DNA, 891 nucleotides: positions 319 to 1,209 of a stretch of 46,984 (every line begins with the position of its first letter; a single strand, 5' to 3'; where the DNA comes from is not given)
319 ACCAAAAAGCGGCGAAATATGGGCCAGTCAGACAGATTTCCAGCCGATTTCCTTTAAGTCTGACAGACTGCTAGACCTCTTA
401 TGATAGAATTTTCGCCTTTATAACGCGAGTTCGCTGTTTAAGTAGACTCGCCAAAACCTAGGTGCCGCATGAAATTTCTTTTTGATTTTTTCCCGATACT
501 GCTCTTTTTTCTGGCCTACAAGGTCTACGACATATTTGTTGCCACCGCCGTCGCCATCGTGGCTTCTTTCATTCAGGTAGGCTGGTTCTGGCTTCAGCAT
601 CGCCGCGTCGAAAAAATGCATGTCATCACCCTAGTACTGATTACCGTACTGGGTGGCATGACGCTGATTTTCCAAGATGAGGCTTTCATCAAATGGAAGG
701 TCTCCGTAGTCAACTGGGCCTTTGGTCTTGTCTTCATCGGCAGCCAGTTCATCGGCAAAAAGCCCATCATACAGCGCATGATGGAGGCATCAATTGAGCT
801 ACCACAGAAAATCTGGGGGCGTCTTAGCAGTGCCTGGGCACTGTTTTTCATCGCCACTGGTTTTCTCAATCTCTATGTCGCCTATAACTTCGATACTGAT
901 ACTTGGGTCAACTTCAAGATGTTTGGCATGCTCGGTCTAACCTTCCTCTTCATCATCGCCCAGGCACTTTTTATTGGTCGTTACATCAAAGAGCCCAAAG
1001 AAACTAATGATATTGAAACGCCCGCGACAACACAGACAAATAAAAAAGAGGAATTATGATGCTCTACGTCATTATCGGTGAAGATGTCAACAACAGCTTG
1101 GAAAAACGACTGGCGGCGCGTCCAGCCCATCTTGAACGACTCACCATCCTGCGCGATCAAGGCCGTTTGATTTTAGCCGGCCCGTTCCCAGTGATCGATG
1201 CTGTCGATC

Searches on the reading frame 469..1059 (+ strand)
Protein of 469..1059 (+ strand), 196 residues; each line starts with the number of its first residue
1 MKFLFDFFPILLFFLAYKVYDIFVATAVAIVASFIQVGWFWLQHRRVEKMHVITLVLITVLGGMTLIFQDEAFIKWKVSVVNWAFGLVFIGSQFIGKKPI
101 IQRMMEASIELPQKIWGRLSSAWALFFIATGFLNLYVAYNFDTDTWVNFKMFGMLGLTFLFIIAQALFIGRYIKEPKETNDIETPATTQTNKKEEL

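Call 43: find_encoding_contigs(protein=window:469-1059:+, flank=10000, max_places=3)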
Protein window:469-1059:+ (196 aa): 9 contigs read that carry it; 3 places shown.
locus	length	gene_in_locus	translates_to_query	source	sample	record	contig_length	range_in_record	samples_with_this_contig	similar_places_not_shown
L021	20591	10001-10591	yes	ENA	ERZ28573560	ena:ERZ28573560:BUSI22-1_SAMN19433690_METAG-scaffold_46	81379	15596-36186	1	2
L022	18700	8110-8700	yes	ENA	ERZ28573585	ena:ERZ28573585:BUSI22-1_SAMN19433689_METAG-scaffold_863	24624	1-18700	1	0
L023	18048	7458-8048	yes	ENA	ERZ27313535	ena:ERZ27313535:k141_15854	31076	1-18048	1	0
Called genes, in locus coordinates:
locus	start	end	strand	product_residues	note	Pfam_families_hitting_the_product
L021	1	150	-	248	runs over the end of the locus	PF00595:PDZ (weak), PF17820:PDZ_6 (weak)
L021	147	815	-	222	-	PF00730:HhH-GPD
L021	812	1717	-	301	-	PF01479:S4, PF00849:PseudoU_synth_2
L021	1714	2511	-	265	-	PF04079:SMC_ScpB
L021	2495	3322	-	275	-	PF02616:SMC_ScpA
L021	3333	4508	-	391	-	PF00579:tRNA-synt_1b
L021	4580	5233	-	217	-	PF02163:Peptidase_M50 (weak)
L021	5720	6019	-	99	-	PF02604:PhdYeFM_antitox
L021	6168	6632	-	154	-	PF07603:Lcl_C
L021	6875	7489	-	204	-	PF07603:Lcl_C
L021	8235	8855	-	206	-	PF01300:Sua5_yciO_yrdC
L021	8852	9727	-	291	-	PF02811:PHP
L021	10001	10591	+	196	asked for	PF04279:IspA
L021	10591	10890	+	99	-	PF03795:YCII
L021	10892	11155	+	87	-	PF01722:BolA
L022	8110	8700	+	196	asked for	PF04279:IspA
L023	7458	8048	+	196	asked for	PF04279:IspA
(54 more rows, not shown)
